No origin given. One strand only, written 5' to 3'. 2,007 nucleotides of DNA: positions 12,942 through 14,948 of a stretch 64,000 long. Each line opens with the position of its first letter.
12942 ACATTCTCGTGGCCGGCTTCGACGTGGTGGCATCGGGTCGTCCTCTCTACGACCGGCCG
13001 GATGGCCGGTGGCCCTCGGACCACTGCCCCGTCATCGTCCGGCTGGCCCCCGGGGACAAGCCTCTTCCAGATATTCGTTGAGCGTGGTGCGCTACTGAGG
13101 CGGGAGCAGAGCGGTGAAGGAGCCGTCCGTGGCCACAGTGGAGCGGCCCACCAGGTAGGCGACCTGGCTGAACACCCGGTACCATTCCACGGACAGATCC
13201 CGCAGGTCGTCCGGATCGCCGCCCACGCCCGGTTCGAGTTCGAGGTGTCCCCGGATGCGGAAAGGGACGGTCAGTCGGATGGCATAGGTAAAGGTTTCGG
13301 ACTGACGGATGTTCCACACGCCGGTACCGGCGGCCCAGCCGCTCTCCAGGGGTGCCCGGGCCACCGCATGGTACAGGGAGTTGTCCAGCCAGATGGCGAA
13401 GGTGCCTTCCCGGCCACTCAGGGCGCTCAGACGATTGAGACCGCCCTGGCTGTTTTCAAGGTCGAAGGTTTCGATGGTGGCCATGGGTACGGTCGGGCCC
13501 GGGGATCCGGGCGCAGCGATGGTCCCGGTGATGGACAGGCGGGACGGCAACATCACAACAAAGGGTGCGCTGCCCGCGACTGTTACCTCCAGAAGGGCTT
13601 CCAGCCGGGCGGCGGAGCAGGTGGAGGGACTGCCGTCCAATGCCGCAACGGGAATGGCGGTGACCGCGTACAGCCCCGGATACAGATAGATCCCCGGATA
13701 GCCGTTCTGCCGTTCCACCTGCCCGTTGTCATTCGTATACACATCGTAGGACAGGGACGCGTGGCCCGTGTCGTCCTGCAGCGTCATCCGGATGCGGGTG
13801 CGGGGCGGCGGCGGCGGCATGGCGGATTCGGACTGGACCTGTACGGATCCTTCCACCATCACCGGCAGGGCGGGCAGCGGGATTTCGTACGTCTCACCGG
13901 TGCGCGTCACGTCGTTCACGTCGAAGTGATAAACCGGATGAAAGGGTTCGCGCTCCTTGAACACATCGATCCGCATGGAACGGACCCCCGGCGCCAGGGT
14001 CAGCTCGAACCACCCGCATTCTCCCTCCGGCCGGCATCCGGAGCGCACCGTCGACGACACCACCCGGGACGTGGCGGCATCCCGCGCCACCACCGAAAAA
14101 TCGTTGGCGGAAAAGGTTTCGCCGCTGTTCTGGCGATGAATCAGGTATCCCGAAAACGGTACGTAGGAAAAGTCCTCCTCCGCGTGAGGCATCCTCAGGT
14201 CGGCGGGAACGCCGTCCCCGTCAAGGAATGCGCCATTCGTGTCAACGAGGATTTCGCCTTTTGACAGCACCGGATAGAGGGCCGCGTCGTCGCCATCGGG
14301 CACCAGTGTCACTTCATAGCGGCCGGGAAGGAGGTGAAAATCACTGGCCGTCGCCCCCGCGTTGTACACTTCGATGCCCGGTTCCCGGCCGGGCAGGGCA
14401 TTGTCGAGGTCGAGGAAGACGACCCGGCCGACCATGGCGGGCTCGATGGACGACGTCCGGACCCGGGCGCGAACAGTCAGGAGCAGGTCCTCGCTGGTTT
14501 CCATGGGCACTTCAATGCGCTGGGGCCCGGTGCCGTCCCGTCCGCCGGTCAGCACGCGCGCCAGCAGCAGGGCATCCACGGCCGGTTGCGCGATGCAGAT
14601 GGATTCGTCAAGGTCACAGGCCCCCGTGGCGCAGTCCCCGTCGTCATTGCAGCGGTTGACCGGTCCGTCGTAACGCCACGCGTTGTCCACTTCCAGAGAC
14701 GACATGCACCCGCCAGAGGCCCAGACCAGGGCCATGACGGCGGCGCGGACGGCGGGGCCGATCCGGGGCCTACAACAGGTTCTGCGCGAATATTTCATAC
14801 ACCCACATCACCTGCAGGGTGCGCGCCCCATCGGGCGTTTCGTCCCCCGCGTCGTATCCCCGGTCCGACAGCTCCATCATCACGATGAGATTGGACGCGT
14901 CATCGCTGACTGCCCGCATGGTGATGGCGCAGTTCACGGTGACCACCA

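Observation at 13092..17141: FHA-GAF sigma-54 activator translationally coupled to two lipoprotein genes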

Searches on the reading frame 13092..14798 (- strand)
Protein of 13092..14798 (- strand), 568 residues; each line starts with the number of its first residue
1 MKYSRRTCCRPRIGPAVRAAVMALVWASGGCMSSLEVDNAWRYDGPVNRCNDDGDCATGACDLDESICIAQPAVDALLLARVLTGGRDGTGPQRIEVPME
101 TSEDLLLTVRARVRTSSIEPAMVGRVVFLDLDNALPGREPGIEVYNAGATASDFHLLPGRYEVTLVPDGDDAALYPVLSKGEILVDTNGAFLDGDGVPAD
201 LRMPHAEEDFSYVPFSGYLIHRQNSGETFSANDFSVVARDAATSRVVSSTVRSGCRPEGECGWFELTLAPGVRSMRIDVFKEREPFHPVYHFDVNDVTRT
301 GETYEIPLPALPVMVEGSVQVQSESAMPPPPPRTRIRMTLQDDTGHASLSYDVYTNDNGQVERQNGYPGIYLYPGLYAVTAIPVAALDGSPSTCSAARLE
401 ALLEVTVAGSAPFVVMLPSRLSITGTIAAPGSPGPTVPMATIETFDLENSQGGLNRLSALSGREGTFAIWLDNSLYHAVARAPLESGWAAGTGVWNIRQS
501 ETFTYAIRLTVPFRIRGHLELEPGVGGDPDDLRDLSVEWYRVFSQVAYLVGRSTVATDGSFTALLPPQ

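Call 3: search_protein_families(library=pfam, proteins=[window:13092-14798:-], max_evalue=0.01)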
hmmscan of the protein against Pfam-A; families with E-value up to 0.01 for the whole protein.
window:13092-14798:- (568 aa): 0 families

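Call 6: find_homologous_proteins(query=window:13092-14798:-)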
Query window:13092-14798:- (568 aa): 1 proteins with E <= 0.001 among 8000 candidates.
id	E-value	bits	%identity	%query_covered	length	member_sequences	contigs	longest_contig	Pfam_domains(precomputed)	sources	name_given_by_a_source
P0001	0.0e+0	1223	100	95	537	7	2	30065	-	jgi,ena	-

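Call 28: search_protein_families(library=ncbifam, proteins=[window:13092-14798:-], max_evalue=1)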
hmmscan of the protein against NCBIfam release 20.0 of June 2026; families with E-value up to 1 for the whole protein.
window:13092-14798:- (568 aa): 0 families

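Call 35: search_protein_representatives(protein=window:13092-14798:-)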
Query: 568 residues. Proteins with E-value up to 0.001 (for the whole library): 51; up to 1e-10: 42; up to 1e-30: 17. The best 51 are listed.
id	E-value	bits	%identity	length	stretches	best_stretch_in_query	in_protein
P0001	0.0e+00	1223.3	100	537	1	32-568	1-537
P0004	3.5e-83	296.6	34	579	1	21-567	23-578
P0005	1.1e-82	294.9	33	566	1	11-567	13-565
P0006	9.1e-80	285.3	32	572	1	18-566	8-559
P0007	3.7e-75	270.1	34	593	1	36-567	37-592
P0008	2.5e-74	267.4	35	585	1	11-567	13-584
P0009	2.7e-67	244.2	33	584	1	36-567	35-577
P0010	1.4e-54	202.2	33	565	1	39-567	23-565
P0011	4.8e-51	190.5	34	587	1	14-567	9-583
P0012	1.2e-41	159.4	33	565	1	30-567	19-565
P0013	3.6e-41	157.9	34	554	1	41-567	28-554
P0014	1.3e-40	156.1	32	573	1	25-567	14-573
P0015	4.1e-40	154.4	30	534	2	92-523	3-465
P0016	2.7e-34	135.2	31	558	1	36-567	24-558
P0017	4.4e-33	131.2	33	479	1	120-567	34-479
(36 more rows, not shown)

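Call 40: find_homologous_proteins(query=A3, max_evalue=0.00001)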
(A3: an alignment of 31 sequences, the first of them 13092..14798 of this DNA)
Query A3 (31 sequences) (568 aa, profile of the alignment): 4 proteins with E <= 0.00001 among 8000 candidates.
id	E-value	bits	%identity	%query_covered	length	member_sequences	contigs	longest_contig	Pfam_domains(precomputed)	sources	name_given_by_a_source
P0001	4.2e-145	502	100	95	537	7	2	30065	-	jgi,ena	-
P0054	2.5e-16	77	30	13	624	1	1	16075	-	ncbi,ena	-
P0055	1.9e-13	68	23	81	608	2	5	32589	PF13620.13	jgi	jgi:hypothetical protein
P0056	2.2e-13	67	45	4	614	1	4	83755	-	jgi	jgi:hypothetical protein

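Call 42: find_related_loci(query=A5, collection=genome_contigs, flank=10000)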
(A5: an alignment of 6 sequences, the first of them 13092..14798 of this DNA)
Query A5 (568 aa) in genome_contigs; peptide patterns used: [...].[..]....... (x = any residue, [..] = any of these).
9 stretches matched a pattern; 3 encode a relative of the query (tblastn E <= 1e-3); 3 distinct loci.
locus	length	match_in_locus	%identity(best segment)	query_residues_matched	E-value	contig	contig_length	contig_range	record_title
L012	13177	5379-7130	32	1-567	3e-81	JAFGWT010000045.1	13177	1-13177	MAG: Deltaproteobacteria bacterium isolate ZodW_Metabat.284 k87_1920867, whole genome shotgun sequence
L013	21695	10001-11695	33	19-568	9e-89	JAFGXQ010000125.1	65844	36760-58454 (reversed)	MAG: Deltaproteobacteria bacterium isolate ZodW_Metabat.4 k87_9113178, whole genome shotgun sequence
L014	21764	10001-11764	31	5-567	6e-72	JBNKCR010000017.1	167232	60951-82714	MAG: Polyangia bacterium isolate F1F2.bin.2.orig k141_589773, whole genome shotgun sequence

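Call 53: search_protein_families(library=pfam, proteins=[L013:11749-12588:+, L013:12591-13886:+, L013:13883-14848:+, L013:15482-16558:+, L013:16592-17893:+, L013:17896-18930:+, L013:18947-20344:+, L013:2977-5388:+, L013:1093-2193:-, L013:2173-2946:+], max_evalue=0.0001)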
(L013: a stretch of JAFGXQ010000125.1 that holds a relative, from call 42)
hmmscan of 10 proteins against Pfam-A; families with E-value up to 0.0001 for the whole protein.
L013:11749-12588:+ (279 aa): 1 family
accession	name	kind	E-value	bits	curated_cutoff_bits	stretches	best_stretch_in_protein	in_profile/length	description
PF01578.25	Cytochrom_C_asm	-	1.5e-20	74.2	29.9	1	72-268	3-205/212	Cytochrome C assembly protein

L013:12591-13886:+ (431 aa): 4 families
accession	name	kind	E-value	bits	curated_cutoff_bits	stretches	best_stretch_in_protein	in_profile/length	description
PF05201.20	GlutR_N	-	2.7e-43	147.8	27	1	11-160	1-151/151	Glutamyl-tRNAGlu reductase, N-terminal domain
PF01488.26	Shikimate_DH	-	4.6e-37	127.6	24.3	1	177-309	3-138/138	Shikimate / quinate 5-dehydrogenase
PF00745.25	GlutR_dimer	-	4e-23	82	22.9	1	324-420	2-99/99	Glutamyl-tRNAGlu reductase, dimerisation domain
PF03435.24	Sacchrp_dh_NADP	-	5.3e-05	24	25.1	0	189-237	1-56/129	Saccharopine dehydrogenase NADP binding domain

L013:13883-14848:+ (321 aa): 2 families
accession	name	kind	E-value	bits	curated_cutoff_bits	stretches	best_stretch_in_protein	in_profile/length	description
PF01379.25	Porphobil_deam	-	1.6e-76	256.9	22.1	1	4-220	1-205/207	Porphobilinogen deaminase, dipyromethane cofactor binding domain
PF03900.20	Porphobil_deamC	-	2.3e-16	60.4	26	1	234-301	2-73/74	Porphobilinogen deaminase, C-terminal domain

L013:15482-16558:+ (358 aa): 1 family
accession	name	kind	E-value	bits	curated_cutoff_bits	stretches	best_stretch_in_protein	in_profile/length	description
PF00490.27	ALAD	-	6.9e-151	502.3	24.6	1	38-352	2-316/317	Delta-aminolevulinic acid dehydratase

L013:16592-17893:+ (433 aa): 1 family
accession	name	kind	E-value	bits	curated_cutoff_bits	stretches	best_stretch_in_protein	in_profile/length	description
PF00202.27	Aminotran_3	-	5.7e-77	259.5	30.5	1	38-415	9-394/403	Aminotransferase class-III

L013:17896-18930:+ (344 aa): 1 family
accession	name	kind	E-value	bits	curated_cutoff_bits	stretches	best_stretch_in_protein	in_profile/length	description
PF01208.23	URO-D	-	3.7e-120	401.5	23.9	1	4-340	1-345/346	Uroporphyrinogen decarboxylase (URO-D)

L013:18947-20344:+ (465 aa): 2 families
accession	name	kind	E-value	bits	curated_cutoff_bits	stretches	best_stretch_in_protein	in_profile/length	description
PF04055.27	Radical_SAM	-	2.4e-26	93.3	29.5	1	61-234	1-165/166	Radical SAM superfamily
PF06969.22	HemN_C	-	7e-09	36.1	24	1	369-439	1-67/67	HemN C-terminal domain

L013:2977-5388:+ (803 aa): 22 families
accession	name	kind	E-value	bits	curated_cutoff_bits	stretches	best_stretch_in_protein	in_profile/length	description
PF14559.12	TPR_19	-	9.2e-21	74.4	25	2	595-655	1-61/68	Tetratricopeptide repeat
PF13432.12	TPR_16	-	9.9e-20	71.1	32.7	1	591-652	3-64/65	Tetratricopeptide repeat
PF13428.12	TPR_14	-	3.9e-19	67.7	23.5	1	587-626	3-42/44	Tetratricopeptide repeat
PF00515.34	TPR_1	-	1.2e-18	66.5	27.8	0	591-618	7-34/34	Tetratricopeptide repeat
PF07719.23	TPR_2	-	9.8e-18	63.2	27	0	587-618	3-34/34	Tetratricopeptide repeat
PF23914.1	TPR_CcmH_CycH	-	1.7e-17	64.1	42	2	584-688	48-156/158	Cytochrome c-type biogenesis protein H TPR domain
PF13181.12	TPR_8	-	2.9e-15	55.5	25.7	0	621-652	3-34/34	Tetratricopeptide repeat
PF13371.12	TPR_9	-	5.2e-14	52.4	35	1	591-662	1-72/73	Tetratricopeptide repeat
PF13174.12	TPR_6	-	1.3e-13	51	26.3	0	655-686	2-33/33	Tetratricopeptide repeat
PF13431.12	TPR_17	-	2.6e-13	49.5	24.4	0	608-639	2-33/34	Tetratricopeptide repeat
PF12895.13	ANAPC3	-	3.2e-09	37.4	27.2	0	703-771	6-73/82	Anaphase-promoting complex, cyclosome, subunit 3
PF13424.12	TPR_12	-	4.6e-09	36.8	30.1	1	585-649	3-75/77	Tetratricopeptide repeat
PF13414.12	TPR_11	-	4e-08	33.3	26.8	0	592-633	1-42/42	TPR repeat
PF13176.12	TPR_7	-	5.7e-08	32.7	27.9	0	591-617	5-33/36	Tetratricopeptide repeat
PF13646.12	HEAT_2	-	2.6e-07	31.3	27.7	0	503-555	7-59/88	HEAT repeats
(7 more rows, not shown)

L013:1093-2193:- (366 aa): 4 families
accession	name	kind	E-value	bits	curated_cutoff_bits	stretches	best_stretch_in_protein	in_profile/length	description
PF13847.12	Methyltransf_31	-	1e-07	32.2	27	1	197-302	5-113/145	Methyltransferase domain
PF08242.18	Methyltransf_12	-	2.3e-06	28.7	30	1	200-295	1-97/98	Methyltransferase domain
PF13649.12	Methyltransf_25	-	8.5e-06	26.8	27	1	200-294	2-97/97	Methyltransferase domain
PF08241.18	Methyltransf_11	-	4.8e-05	24.4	21.2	1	201-298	2-95/95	Methyltransferase domain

L013:2173-2946:+ (257 aa): 0 families

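Call 59: predict_structure(alignment_id=A3)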
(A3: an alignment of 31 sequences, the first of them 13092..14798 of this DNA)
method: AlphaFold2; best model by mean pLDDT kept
length: 568 residues; sequences in the alignment: 31
mean_pLDDT: 86.6   pTM: 0.79
mean pLDDT of the five models: 86.6, 85.8, 85.8, 85.5, 85.2
residues with pLDDT >= 90: 338; 70-90: 166; 50-70: 46; < 50: 18
segments of 3 or more residues with pLDDT < 50: 1-5, 32-38, 451-453
pLDDT, mean of each block of 10 residues (from residue 1): 46 71 71 45 90 94 95 83 71 83 80 78 90 92 83 83 92 89 92 89 74 90 83 95 91 91 92 93 94 82 84 95 86 95 92 95 95 96 86 91 93 95 95 88 87 72 94 94 94 93 93 92 73 86 90 91 91
secondary structure, 60 per line:
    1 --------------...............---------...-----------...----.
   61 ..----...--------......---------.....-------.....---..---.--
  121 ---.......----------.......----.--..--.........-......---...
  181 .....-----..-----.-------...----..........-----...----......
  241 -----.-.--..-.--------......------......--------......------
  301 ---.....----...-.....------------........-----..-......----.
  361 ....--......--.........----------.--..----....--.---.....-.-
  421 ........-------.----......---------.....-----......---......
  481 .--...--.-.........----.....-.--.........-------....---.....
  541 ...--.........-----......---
elements in order: H15-29 E60-62 E67-69 E78-83 E93-97 E105-109 E124-130 E141-147 E159-167 H169-174 E178-185 E213-222 E228-230 E235-240 E263-268 E275-280 E289-294 E304-308 E313-315 E317-321 E334-341 E350-355 E360-364 E367-372 E375-383 E403-406 E413-417 E421-428 E441-446 E456-460 E466-471 E475-481 E491-496 E504-508 E513-521 H529-532 E536-543 E546-554 E560-565

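Call 77: search_protein_families(library=pfam, alignment_id=A3, max_evalue=0.05)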
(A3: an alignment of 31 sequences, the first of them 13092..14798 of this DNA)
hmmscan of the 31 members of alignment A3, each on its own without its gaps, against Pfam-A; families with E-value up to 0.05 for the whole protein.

A. member 1, window:13092-14798:- (568 aa): 0 families

B. families by the number of members that match (of 31 scanned): 14 families
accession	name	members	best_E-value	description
PF13620.12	CarboxypepD_reg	10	4.7e-07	Carboxypeptidase regulatory-like domain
PF23194.1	NOMO_5th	2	0.00085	NOMO fifth transthyretin-like domain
PF15415.12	Mfa_like_2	2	0.01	Fimbrillin-like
PF12866.13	DUF3823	2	0.036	Protein of unknown function (DUF3823) N-terminal domain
PF02369.22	Big_1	1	1.1e-09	Bacterial Ig-like domain (group 1)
PF20598.4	DUF6795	1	0.00035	Domain of unknown function (DUF6795)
PF10670.15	DUF4198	1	0.0043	Domain of unknown function (DUF4198)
PF07740.17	Toxin_12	1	0.0065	Ion channel inhibitory toxin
PF04706.18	Dickkopf_N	1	0.01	Dickkopf N-terminal cysteine-rich region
PF23196.1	NOMO_6th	1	0.025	NOMO sixth transthyretin-like domain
PF14660.12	DUF4458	1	0.029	Domain of unknown function (DUF4458)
PF14686.12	fn3_3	1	0.036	Polysaccharide lyase family 4, domain II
PF02431.20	Chalcone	1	0.047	Chalcone-flavanone isomerase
PF17037.10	CBP_BcsO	1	0.049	Cellulose biosynthesis protein BcsO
